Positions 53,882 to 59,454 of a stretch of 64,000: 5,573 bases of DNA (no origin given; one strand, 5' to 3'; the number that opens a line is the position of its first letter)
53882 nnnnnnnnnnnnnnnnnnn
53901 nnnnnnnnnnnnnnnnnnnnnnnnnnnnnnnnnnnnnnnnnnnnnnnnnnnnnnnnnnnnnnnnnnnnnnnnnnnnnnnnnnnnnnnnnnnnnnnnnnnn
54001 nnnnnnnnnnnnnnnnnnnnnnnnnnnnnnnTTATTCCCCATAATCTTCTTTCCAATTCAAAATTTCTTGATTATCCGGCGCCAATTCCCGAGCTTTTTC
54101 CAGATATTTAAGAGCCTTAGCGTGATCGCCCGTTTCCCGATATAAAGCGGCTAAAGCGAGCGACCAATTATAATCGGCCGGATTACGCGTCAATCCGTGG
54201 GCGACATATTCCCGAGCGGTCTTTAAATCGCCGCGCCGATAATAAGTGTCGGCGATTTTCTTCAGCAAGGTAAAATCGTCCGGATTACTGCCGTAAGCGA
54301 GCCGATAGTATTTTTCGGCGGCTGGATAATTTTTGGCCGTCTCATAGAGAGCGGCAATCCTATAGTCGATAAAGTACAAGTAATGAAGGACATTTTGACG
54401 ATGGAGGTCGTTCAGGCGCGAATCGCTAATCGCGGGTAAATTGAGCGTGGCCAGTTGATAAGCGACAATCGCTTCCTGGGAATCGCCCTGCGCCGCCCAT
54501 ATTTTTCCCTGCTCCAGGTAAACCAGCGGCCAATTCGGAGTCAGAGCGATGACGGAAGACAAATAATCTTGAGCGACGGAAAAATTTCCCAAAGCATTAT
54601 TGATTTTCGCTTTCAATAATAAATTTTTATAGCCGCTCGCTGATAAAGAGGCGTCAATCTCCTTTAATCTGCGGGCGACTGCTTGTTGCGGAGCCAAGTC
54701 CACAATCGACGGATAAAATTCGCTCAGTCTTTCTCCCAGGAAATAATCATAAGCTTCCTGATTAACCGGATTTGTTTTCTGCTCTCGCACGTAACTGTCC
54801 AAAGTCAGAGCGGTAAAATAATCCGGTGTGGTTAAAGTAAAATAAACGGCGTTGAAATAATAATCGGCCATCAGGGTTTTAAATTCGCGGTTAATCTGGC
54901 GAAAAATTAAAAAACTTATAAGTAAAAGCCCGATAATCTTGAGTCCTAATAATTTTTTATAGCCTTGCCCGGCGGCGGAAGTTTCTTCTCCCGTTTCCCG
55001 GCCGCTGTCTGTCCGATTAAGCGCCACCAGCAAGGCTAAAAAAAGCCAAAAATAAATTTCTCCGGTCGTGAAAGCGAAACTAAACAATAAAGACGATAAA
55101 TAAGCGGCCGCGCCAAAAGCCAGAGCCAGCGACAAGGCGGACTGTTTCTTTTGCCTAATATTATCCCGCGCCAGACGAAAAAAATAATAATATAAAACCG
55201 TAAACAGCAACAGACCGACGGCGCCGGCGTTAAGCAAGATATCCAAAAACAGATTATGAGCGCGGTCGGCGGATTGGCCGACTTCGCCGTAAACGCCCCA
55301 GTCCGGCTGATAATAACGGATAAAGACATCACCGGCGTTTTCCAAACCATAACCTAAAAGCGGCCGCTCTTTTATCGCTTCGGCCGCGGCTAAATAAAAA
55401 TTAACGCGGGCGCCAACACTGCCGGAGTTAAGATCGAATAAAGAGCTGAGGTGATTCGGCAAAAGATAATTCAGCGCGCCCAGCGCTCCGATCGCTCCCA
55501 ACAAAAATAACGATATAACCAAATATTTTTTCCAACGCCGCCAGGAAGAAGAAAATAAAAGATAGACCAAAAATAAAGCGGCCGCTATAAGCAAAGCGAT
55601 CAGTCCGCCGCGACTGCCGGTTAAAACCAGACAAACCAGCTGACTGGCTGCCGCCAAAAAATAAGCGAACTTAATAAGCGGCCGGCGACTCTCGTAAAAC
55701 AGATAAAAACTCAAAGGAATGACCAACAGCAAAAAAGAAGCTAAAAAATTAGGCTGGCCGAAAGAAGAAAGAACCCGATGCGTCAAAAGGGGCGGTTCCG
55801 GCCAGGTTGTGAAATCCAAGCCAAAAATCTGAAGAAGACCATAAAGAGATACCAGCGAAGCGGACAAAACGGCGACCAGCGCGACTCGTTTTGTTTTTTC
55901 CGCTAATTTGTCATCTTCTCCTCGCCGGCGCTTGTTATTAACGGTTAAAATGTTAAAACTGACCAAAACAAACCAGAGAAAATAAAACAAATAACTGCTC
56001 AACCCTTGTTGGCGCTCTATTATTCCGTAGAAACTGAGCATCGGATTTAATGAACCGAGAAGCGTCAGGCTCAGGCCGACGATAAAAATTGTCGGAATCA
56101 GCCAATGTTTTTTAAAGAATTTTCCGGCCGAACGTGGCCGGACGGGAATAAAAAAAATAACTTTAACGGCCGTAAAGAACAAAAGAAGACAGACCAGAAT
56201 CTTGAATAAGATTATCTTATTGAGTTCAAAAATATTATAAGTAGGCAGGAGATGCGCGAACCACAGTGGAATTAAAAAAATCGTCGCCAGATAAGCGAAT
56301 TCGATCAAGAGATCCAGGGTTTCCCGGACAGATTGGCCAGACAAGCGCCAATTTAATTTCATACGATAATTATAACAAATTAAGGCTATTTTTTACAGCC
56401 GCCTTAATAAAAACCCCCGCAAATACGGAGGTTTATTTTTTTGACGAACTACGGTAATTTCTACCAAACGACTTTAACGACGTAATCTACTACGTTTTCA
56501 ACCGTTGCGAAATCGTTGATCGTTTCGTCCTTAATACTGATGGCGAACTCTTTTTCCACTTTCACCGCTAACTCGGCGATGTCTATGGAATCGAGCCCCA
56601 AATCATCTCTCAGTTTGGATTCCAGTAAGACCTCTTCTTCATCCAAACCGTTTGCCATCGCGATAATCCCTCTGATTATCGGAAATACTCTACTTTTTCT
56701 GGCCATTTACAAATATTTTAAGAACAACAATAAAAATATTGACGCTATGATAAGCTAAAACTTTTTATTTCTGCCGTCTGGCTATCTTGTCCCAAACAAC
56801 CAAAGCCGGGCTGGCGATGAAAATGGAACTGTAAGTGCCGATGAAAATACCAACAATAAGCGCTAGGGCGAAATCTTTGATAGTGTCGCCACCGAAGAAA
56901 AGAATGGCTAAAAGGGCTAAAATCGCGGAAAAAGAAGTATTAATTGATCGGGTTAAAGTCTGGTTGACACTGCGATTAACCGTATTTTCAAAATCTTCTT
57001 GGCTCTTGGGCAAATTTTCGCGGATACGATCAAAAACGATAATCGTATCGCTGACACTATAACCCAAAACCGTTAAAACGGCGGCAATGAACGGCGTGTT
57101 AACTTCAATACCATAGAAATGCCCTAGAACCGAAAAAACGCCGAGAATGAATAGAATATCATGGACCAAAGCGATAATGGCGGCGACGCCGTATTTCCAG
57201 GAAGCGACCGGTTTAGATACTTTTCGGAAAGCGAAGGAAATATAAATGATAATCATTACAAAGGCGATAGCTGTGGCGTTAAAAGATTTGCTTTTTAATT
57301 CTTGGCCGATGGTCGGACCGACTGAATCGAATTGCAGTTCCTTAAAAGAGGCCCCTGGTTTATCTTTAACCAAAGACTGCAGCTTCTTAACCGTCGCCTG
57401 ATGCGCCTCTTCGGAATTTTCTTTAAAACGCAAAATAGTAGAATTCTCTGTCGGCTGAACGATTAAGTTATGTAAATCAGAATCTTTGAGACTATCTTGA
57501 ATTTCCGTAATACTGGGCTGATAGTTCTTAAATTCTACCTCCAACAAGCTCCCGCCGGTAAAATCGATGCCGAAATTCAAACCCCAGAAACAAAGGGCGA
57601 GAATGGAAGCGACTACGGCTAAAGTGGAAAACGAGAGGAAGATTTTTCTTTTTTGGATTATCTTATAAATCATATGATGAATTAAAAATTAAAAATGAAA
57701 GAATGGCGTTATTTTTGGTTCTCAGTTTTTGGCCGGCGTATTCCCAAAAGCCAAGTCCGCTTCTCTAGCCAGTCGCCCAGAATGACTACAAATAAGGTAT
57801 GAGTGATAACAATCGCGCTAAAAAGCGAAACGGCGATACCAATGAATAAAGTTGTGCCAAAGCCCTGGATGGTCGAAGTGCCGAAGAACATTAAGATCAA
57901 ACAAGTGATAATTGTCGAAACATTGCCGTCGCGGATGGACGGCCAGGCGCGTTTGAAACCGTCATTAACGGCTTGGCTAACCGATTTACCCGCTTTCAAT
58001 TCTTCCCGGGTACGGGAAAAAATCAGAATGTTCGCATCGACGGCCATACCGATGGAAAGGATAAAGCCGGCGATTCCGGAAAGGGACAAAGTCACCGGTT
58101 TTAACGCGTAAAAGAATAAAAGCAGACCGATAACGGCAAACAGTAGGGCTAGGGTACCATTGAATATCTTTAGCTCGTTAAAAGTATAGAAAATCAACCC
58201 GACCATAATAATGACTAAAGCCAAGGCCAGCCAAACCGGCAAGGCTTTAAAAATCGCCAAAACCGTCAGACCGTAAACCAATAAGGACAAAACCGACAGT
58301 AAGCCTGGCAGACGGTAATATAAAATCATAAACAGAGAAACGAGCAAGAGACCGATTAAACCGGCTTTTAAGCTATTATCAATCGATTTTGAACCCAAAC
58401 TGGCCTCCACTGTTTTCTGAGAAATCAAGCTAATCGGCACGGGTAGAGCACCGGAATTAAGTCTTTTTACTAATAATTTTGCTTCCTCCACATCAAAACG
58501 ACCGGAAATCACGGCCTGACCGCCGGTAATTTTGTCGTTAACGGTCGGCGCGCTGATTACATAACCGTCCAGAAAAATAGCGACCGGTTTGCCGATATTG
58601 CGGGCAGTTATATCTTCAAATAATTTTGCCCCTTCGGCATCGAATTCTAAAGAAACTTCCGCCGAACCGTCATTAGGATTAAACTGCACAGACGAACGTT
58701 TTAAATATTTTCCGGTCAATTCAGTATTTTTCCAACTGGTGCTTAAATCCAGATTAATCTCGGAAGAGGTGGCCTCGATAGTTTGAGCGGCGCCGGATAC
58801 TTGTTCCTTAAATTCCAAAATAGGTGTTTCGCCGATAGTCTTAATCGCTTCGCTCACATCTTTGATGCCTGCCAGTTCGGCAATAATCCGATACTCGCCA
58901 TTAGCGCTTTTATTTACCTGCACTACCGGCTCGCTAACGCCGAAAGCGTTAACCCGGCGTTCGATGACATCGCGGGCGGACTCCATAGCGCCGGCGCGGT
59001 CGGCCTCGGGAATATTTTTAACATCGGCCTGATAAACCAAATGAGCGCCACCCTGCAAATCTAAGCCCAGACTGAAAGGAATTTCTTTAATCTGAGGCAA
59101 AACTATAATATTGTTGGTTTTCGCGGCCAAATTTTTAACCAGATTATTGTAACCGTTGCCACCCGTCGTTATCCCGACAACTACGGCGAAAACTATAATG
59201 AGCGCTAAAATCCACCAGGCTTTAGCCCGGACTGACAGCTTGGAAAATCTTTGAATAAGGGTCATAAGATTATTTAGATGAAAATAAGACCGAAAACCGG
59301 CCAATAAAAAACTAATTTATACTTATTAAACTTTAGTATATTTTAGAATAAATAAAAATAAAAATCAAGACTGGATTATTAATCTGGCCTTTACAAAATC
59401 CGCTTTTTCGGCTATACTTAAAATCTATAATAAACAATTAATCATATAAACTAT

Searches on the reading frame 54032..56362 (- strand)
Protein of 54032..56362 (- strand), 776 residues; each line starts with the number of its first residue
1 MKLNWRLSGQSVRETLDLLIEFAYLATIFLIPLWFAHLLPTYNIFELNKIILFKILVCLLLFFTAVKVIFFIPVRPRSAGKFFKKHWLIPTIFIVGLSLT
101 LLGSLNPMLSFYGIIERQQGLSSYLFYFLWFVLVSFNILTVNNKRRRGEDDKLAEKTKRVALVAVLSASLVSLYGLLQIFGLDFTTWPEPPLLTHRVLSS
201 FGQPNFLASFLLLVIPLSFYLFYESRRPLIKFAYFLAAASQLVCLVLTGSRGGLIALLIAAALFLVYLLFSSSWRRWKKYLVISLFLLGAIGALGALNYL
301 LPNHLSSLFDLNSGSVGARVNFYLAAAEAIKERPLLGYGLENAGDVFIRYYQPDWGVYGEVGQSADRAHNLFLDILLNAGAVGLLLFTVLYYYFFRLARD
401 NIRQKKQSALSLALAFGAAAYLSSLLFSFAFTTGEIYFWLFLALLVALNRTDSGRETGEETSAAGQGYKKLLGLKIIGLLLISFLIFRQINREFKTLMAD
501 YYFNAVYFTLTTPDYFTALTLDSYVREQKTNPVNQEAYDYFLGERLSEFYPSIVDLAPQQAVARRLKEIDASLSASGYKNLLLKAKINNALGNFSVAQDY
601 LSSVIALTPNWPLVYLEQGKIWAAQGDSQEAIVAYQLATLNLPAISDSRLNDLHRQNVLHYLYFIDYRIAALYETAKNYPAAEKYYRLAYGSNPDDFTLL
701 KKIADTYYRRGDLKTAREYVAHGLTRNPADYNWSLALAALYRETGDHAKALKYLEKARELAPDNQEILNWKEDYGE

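Call 7: search_protein_families(library=pfam, proteins=[window:54032-56362:-], max_evalue=0.01)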
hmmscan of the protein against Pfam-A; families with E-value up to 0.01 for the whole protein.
window:54032-56362:- (776 aa): 17 families
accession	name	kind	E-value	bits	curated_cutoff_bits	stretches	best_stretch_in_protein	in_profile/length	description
PF04932.20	Wzy_C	-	8.6e-21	74.7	31.7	1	237-387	2-148/149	O-Antigen ligase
PF13428.12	TPR_14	-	7.7e-15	54.4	23.5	1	735-768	5-38/44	Tetratricopeptide repeat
PF07719.23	TPR_2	-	4.2e-14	51.9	27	1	736-764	6-34/34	Tetratricopeptide repeat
PF13432.12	TPR_16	-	4.9e-13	49.7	32.7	1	703-764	3-64/65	Tetratricopeptide repeat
PF00515.34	TPR_1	-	1e-10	41.4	27.8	1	737-764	7-34/34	Tetratricopeptide repeat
PF13424.12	TPR_12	-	1.3e-09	38.6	30.1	1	736-761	8-33/77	Tetratricopeptide repeat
PF13181.12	TPR_8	-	1.3e-09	37.9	25.7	1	736-764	6-34/34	Tetratricopeptide repeat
PF14559.12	TPR_19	-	8.5e-09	36.1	25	2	711-767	5-61/68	Tetratricopeptide repeat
PF12569.14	NatA_aux_su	-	2.4e-05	23.9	33.3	0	703-760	198-255/515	N-terminal acetyltransferase A, auxiliary subunit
PF13371.12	TPR_9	-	6.4e-05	23.3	35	0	671-730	3-62/73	Tetratricopeptide repeat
PF13174.12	TPR_6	-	0.00026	21.9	26.3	0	736-763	5-32/33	Tetratricopeptide repeat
PF13425.11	O-antigen_lig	-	0.00035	20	31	1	84-298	59-268/462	O-antigen ligase like membrane protein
PF25064.1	ARM_TT21_5th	-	0.0006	20.5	27.8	1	678-759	16-100/117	TT21 fifth ARM repeats domain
PF13374.12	TPR_10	-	0.0042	17.5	27.5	0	737-760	8-31/42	Tetratricopeptide repeat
PF13429.12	TPR_15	-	0.0043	17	26.2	0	735-767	150-182/280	Tetratricopeptide repeat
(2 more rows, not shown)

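Call 8: search_protein_families(library=ncbifam, proteins=[window:54032-56362:-], max_evalue=0.01)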
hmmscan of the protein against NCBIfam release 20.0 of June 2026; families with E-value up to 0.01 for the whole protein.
window:54032-56362:- (776 aa): 14 families
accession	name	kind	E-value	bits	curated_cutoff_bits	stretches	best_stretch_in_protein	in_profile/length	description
TIGR00947.1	2A73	equivalog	1.1e-21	77.4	366.4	1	161-427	122-395/425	IctB family putative bicarbonate transporter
TIGR03097.1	PEP_O_lig_1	hypoth_equivalog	1.5e-15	57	188.1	1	199-444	162-396/408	putative O-glycosylation ligase, exosortase A system-associated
TIGR02917.1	PEP_TPR_lipo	equivalog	9.9e-12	43.5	312.2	1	670-769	710-808/899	XrtA/PEP-CTERM system TPR-repeat protein PrsT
TIGR04370.1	glyco_rpt_poly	subfamily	1.8e-10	40.4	40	1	80-296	6-231/396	oligosaccharide repeat unit polymerase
TIGR02521.1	type_IV_pilW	equivalog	4.2e-09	36.3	154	1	704-769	38-103/234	type IV pilus biogenesis/stability protein PilW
TIGR03939.1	PGA_TPR_OMP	equivalog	1.3e-07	30.2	366.65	1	675-768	98-191/800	poly-beta-1,6 N-acetyl-D-glucosamine export porin PgaA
NF040959.1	MamA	equivalog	1.2e-06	28.1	200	1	666-760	108-202/204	magnetosome protein MamA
NF007302.0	PRK09782.1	equivalog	1.2e-05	23.5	1223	1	674-767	556-648/990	phage receptor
NF033920.0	C39_PA2778_fam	equivalog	2.5e-05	23.8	150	1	673-762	166-255/255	PA2778 family cysteine peptidase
NF047371.1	FlcA_CTERM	equivalog_domain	3.7e-05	22.4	300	1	615-761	402-537/646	periplasmic flagellar collar protein FlcA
NF033762.1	social_mot_Tgl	equivalog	0.00067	19.1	225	0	697-766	136-205/252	social motility TPR repeat lipoprotein Tgl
TIGR00540.1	TPR_hemY_coli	hypoth_equivalog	0.0076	15.1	142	0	681-765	279-360/385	heme biosynthesis-associated TPR protein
NF033758.1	gliding_GltE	equivalog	0.008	15.2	225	0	666-757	89-180/411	adventurous gliding motility TPR repeat lipoprotein GltE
TIGR02552.1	LcrH_SycD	equivalog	0.0087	15.8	104.8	0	700-765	21-86/136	SycD/LcrH family type III secretion system chaperone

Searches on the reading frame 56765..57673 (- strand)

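Call 7: search_protein_families(library=pfam, proteins=[window:56765-57673:-], max_evalue=0.01)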
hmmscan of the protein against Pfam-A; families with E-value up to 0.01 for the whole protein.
window:56765-57673:- (302 aa): 2 families
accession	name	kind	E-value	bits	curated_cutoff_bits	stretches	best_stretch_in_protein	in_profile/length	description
PF02355.23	SecD_SecF_C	-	4.5e-62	209.3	20.5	1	107-295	11-187/189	Protein export membrane protein SecD/SecF, C-terminal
PF07549.19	Sec_GG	-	4.3e-08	32.9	20.3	1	31-49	7-25/28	SecD/SecF GG Motif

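Call 8: search_protein_families(library=ncbifam, proteins=[window:56765-57673:-], max_evalue=0.01)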
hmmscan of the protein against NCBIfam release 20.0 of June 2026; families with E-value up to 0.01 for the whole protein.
window:56765-57673:- (302 aa): 27 families (the best 25 are shown)
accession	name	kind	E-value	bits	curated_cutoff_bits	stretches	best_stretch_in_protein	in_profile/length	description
TIGR00966.2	transloc_SecF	equivalog_domain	2.2e-90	303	160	1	4-294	2-279/279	protein translocase subunit SecF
NF009583.0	PRK13024.1-3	subfamily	1.5e-77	261.3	721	1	4-301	458-740/755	protein translocase subunit SecDF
NF009585.0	PRK13024.1-5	equivalog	1.5e-67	228.5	1037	1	3-296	670-979/993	protein translocase subunit SecDF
NF011315.0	PRK14726.1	equivalog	2e-64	218.1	1249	1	7-296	551-829/855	protein translocase subunit SecDF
NF009581.0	PRK13024.1-1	equivalog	1.2e-63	215.5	1058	1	4-296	450-731/752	protein translocase subunit SecDF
NF009584.0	PRK13024.1-4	equivalog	1.1e-59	202.6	1171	1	4-295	452-732/759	protein translocase subunit SecDF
TIGR00916.1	2A0604s01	subfamily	4.6e-50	170.4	148.6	1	107-284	67-231/231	SecD/SecF family protein translocase subunit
NF009580.0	PRK13023.1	equivalog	6.1e-46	157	1153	1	11-295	478-751/775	protein translocase subunit SecDF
NF009582.0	PRK13024.1-2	equivalog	2e-34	118.7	723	1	13-301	539-831/859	protein translocase subunit SecDF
NF009540.0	PRK12911.1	equivalog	8.1e-30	103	1878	1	109-293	1213-1393/1403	bifunctional preprotein translocase subunit SecD/SecF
TIGR01129.1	secD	equivalog_domain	3.7e-20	72.4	244.4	1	108-287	228-393/397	protein translocase subunit SecD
NF006357.0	PRK08578.2-1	equivalog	2.2e-18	67.1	304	1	6-258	2-234/282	preprotein translocase subunit SecF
NF006218.0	PRK08343.1-4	subfamily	1.7e-17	63.4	383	2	97-290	208-380/392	preprotein translocase subunit SecD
NF046001.1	SecDF_plasm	equivalog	2.3e-17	62.4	500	1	15-288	555-840/878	protein translocase subunit SecDF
NF041305.1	SecF_Halo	equivalog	2.4e-17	63.2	420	1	17-277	30-266/289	protein translocase subunit SecF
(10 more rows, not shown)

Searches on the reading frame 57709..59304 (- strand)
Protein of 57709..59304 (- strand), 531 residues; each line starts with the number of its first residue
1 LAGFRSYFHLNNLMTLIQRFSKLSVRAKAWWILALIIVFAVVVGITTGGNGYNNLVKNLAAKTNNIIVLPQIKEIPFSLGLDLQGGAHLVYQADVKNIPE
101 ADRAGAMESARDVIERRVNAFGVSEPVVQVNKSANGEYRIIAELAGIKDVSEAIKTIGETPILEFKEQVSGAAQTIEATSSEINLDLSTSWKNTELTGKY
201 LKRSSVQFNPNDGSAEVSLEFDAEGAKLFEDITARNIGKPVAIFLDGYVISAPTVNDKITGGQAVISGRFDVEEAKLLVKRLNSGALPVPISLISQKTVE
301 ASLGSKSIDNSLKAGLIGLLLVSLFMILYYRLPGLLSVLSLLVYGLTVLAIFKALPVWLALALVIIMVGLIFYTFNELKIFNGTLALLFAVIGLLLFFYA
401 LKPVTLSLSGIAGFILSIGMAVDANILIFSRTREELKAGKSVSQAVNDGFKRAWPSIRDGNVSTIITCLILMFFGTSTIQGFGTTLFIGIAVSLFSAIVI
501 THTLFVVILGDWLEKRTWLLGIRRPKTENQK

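Call 7: search_protein_families(library=pfam, proteins=[window:57709-59304:-], max_evalue=0.01)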
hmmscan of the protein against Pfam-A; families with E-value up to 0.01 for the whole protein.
window:57709-59304:- (531 aa): 5 families
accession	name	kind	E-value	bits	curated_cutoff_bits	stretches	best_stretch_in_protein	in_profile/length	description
PF22599.2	SecDF_P1_head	-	2.7e-30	105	27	1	192-289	17-114/114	SecDF, P1 head subdomain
PF21760.3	SecD_1st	-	1.2e-16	60.3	27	1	107-168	1-58/60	Protein translocase subunit SecDF, P1 domain, N-terminal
PF02355.23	SecD_SecF_C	-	2.1e-10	40.7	20.5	1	358-507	38-185/189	Protein export membrane protein SecD/SecF, C-terminal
PF03176.21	MMPL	-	1.5e-09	37.7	20.5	1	388-518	181-319/333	MMPL family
PF07549.19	Sec_GG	-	0.00028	20.7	20.3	1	76-94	7-25/28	SecD/SecF GG Motif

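Call 8: search_protein_families(library=ncbifam, proteins=[window:57709-59304:-], max_evalue=0.01)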
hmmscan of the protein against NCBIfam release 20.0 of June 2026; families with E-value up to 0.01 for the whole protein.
window:57709-59304:- (531 aa): 23 families
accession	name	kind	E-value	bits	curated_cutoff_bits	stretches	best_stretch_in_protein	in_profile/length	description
TIGR01129.1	secD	equivalog_domain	4.9e-109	365.1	244.4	2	79-363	1-302/397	protein translocase subunit SecD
NF009583.0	PRK13024.1-3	subfamily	6.1e-108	361.8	721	2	72-361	36-331/755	protein translocase subunit SecDF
NF009585.0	PRK13024.1-5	equivalog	5.4e-87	292.8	1037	3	360-506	502-645/993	protein translocase subunit SecDF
NF011315.0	PRK14726.1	equivalog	1.2e-67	228.7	1249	2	102-368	158-434/855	protein translocase subunit SecDF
TIGR00916.1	2A0604s01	subfamily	3.5e-65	219.8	148.6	2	359-498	92-231/231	SecD/SecF family protein translocase subunit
NF009581.0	PRK13024.1-1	equivalog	1.9e-64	218.1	1058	2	77-364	32-313/752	protein translocase subunit SecDF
NF009584.0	PRK13024.1-4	equivalog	1.4e-61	208.8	1171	2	78-362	33-313/759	protein translocase subunit SecDF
NF009545.0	PRK12933.1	equivalog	1.1e-53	182.6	728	2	383-510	468-595/604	protein translocase subunit SecD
NF009580.0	PRK13023.1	equivalog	7.1e-48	163.4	1153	2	31-365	24-351/775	protein translocase subunit SecDF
NF009540.0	PRK12911.1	equivalog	4.9e-38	130.2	1878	2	357-509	915-1062/1403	bifunctional preprotein translocase subunit SecD/SecF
NF009582.0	PRK13024.1-2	equivalog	1.4e-35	122.5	723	2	357-525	337-505/859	protein translocase subunit SecDF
NF006218.0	PRK08343.1-4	subfamily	3.3e-27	95.3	383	2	76-336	30-267/392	preprotein translocase subunit SecD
NF046001.1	SecDF_plasm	equivalog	4.6e-27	94.4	500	2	385-529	381-525/878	protein translocase subunit SecDF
TIGR00966.2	transloc_SecF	equivalog_domain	6.1e-19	68.6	160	2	361-507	131-278/279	protein translocase subunit SecF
NF006216.0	PRK08343.1-2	equivalog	2e-16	59.9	519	3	73-281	27-205/506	preprotein translocase subunit SecD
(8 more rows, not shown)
